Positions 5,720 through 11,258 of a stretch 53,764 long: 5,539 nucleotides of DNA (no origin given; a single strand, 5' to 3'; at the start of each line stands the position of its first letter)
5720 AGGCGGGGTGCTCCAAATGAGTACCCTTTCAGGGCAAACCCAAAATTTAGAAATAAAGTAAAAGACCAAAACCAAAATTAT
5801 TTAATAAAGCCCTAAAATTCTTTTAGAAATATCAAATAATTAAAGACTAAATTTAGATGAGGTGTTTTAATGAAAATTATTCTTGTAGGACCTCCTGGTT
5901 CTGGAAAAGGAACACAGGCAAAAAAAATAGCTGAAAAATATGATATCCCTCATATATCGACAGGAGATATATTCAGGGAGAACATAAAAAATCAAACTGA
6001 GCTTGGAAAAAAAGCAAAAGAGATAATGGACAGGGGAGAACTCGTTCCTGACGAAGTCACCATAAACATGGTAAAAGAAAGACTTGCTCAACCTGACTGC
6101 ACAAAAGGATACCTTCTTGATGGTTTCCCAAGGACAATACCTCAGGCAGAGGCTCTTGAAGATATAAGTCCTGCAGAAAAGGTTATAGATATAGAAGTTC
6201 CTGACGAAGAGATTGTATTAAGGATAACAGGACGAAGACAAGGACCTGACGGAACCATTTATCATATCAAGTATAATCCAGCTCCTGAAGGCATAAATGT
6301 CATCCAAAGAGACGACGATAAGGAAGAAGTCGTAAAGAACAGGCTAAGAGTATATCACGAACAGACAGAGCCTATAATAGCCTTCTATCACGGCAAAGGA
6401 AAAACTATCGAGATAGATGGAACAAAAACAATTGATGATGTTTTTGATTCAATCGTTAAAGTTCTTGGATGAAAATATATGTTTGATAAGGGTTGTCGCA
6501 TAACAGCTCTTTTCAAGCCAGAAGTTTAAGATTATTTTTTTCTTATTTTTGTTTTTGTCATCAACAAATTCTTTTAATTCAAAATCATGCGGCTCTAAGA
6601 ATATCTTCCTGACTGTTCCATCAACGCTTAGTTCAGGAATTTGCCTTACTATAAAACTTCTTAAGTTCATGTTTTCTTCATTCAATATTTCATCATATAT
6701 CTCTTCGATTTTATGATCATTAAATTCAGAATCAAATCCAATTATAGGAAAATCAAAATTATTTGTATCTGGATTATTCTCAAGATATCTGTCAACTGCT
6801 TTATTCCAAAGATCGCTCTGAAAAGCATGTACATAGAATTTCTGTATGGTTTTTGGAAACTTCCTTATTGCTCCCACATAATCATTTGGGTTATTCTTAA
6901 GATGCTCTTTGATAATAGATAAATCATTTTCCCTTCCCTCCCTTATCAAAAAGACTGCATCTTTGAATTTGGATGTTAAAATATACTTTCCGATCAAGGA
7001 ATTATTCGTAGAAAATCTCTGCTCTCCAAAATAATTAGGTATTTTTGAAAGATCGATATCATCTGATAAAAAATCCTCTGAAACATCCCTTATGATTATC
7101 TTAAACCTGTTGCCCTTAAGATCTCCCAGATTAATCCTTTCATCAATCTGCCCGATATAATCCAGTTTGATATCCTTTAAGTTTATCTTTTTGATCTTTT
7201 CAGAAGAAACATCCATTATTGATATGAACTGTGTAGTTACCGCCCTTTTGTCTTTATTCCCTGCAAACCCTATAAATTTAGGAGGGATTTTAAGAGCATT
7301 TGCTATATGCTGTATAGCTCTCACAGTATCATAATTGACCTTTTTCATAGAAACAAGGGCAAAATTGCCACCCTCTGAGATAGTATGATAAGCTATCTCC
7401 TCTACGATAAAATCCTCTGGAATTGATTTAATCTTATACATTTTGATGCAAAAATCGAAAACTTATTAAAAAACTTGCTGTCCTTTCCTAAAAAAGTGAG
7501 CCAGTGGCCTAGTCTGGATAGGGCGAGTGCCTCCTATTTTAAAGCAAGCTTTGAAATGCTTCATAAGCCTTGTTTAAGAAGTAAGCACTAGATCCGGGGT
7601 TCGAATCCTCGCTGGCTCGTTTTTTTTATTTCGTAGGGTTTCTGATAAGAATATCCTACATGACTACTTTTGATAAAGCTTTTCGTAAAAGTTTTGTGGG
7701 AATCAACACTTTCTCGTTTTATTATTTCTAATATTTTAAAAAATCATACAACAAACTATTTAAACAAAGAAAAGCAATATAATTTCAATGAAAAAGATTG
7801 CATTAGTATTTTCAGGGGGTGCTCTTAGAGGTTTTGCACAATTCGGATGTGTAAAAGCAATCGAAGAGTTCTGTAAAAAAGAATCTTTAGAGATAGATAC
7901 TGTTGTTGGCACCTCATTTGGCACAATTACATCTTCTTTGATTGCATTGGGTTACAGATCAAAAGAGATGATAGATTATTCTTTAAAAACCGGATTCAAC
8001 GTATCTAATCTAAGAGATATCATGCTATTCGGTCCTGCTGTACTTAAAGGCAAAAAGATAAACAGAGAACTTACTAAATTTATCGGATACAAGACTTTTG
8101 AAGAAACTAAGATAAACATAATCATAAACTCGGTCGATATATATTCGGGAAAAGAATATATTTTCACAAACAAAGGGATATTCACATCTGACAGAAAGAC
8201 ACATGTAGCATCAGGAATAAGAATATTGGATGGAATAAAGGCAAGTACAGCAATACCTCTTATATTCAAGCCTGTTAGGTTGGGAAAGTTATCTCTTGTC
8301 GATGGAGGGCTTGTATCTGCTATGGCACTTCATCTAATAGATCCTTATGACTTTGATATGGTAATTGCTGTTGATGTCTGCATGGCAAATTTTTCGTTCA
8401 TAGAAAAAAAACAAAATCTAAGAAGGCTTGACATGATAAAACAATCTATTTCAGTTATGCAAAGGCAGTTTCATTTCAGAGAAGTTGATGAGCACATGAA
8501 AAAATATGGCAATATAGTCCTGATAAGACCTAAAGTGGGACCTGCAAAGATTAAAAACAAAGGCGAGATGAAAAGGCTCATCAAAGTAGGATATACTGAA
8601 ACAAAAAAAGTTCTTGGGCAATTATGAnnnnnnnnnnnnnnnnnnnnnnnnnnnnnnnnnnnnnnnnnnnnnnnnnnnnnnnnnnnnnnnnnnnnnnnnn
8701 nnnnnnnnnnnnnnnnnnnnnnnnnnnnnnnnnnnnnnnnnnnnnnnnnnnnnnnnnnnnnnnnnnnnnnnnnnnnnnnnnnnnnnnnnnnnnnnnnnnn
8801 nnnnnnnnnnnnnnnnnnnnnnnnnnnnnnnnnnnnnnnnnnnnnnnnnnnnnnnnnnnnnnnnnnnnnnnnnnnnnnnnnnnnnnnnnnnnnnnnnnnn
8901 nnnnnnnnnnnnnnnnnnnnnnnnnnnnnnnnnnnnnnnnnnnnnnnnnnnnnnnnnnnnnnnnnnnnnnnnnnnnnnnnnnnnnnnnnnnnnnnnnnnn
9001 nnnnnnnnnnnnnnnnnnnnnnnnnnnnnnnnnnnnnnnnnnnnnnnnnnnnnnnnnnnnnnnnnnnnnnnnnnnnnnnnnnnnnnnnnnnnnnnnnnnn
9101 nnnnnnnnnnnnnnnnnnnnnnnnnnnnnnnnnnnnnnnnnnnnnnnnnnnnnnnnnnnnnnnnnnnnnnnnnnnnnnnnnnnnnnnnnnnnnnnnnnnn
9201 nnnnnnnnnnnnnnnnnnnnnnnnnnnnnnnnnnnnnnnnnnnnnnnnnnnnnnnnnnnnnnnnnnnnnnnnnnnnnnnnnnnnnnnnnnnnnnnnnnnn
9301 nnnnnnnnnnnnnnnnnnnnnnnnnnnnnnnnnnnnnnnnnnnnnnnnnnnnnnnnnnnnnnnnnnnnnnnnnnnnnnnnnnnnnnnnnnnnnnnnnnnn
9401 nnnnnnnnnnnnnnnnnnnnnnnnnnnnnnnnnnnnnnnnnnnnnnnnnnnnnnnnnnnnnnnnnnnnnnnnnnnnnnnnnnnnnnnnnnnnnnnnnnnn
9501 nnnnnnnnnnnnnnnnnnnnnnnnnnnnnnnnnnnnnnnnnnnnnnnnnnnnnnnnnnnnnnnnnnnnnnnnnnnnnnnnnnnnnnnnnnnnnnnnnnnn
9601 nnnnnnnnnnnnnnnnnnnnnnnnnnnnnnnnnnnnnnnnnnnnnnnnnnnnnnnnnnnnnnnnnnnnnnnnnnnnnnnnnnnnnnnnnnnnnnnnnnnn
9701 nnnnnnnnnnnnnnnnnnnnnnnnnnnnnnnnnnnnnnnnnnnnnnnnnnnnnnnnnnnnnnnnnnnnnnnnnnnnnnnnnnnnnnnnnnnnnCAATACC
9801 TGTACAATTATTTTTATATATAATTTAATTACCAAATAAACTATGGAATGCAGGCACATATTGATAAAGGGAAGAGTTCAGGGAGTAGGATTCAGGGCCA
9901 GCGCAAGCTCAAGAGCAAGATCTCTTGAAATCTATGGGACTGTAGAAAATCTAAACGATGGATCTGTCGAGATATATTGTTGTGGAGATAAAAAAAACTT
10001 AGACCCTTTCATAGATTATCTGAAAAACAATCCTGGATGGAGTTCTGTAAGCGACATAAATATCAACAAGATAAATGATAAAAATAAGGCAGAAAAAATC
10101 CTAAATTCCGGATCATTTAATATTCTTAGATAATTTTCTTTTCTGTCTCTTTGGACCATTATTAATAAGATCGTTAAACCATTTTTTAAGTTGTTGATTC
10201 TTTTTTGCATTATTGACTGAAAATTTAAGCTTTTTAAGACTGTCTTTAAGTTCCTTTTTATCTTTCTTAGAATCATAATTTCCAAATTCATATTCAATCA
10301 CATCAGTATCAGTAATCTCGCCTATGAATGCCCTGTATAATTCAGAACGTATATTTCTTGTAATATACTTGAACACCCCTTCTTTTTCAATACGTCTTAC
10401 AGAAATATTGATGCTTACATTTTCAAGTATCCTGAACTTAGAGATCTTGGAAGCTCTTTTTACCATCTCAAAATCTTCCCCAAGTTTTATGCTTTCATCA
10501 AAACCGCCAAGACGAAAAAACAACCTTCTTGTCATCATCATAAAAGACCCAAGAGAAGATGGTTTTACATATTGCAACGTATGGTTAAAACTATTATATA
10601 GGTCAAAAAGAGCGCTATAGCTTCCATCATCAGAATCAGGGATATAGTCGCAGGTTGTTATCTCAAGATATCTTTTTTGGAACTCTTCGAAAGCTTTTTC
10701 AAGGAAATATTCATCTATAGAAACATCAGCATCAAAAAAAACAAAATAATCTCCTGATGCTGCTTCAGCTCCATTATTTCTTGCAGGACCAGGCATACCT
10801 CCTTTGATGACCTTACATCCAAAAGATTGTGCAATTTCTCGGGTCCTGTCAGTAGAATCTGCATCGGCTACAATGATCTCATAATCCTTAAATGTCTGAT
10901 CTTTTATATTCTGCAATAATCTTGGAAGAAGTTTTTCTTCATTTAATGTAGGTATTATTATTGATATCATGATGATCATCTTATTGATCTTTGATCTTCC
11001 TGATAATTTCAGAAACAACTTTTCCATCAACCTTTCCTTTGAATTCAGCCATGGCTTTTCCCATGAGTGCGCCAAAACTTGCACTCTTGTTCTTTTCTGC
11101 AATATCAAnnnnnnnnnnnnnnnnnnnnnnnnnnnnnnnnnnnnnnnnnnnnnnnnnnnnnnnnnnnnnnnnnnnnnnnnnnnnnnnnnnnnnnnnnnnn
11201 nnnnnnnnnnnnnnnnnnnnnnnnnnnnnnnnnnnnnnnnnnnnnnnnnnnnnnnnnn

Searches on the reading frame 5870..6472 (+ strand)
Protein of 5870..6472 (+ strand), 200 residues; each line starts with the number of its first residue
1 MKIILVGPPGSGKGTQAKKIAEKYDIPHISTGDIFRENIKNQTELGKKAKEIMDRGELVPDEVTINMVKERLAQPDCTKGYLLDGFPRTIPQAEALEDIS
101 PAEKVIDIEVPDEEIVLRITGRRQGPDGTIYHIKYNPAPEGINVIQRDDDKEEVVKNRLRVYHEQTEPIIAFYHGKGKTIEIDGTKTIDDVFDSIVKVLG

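Call 60: search_protein_families(library=pfam, proteins=[window:5870-6472:+], max_evalue=0.001)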
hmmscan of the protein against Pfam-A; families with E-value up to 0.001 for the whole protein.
window:5870-6472:+ (200 aa): 8 families
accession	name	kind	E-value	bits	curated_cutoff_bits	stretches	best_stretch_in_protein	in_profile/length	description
PF00406.28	ADK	-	2.1e-58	197.2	26.8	1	5-177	1-150/151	Adenylate kinase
PF13207.12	AAA_17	-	1.6e-31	109.8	27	1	6-131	1-133/136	AAA domain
PF17213.9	Hydin_ADK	-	3.9e-07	30.8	27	0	3-52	2-52/196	Hydin Adenylate kinase-like domain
PF13238.12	AAA_18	-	1.2e-05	26.2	29.4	1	3-124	1-113/128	AAA domain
PF13671.12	AAA_33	-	5.8e-05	23.9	27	1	3-55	2-51/143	AAA domain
PF02224.24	Cytidylate_kin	-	9.6e-05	22.6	26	1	5-37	3-35/211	Cytidylate kinase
PF02223.23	Thymidylate_kin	-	0.00025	21.3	27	0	7-60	3-54/185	Thymidylate kinase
PF13521.12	AAA_28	-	0.00082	20.1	27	0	2-51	1-48/164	AAA domain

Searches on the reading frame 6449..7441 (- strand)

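Call 60: search_protein_families(library=pfam, proteins=[window:6449-7441:-], max_evalue=0.001)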
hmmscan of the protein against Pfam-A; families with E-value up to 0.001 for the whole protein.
window:6449-7441:- (330 aa): 1 family
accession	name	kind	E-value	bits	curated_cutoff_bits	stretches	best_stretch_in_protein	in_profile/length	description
PF01142.23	TruD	-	3.4e-76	257.2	27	3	3-164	17-194/412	tRNA pseudouridine synthase D (TruD)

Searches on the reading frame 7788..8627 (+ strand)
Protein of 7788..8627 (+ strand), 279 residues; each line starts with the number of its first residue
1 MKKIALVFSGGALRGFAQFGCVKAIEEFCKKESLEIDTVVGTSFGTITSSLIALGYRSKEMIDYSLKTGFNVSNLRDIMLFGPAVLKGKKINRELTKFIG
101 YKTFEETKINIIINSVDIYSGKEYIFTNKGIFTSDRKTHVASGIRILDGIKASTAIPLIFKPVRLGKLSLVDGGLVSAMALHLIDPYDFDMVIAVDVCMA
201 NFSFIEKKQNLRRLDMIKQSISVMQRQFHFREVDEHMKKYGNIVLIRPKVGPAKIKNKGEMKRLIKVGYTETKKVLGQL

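Call 60: search_protein_families(library=pfam, proteins=[window:7788-8627:+], max_evalue=0.001)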
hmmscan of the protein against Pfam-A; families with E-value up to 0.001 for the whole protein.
window:7788-8627:+ (279 aa): 1 family
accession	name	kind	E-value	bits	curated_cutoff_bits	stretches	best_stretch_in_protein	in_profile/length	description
PF01734.28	Patatin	-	2.1e-22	80.7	27.7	1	6-181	1-187/191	Patatin-like phospholipase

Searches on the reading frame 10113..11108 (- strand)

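Call 21: search_protein_families(library=pfam, proteins=[window:10113-11108:-], max_evalue=0.01)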
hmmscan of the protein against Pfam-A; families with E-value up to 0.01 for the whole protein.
window:10113-11108:- (331 aa): 5 families
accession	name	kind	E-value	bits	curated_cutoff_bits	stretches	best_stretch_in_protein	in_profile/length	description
PF00535.33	Glycos_transf_2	-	1.6e-29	103.4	23.3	1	49-197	1-164/168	Glycosyl transferase family 2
PF10111.15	Glyco_tranf_2_2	-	7.2e-12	45.8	27.3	1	49-241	1-219/276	Glycosyltransferase like family 2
PF13641.12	Glyco_tranf_2_3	-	5.7e-09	36.8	27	1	48-252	3-224/230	Glycosyltransferase like family 2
PF13632.12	Glyco_trans_2_3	-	4e-05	23.9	27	1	121-220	1-107/198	Glycosyl transferase family group 2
PF13506.12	Glyco_transf_21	-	0.00015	21.7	21.7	1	112-223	24-141/174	Glycosyl transferase family 21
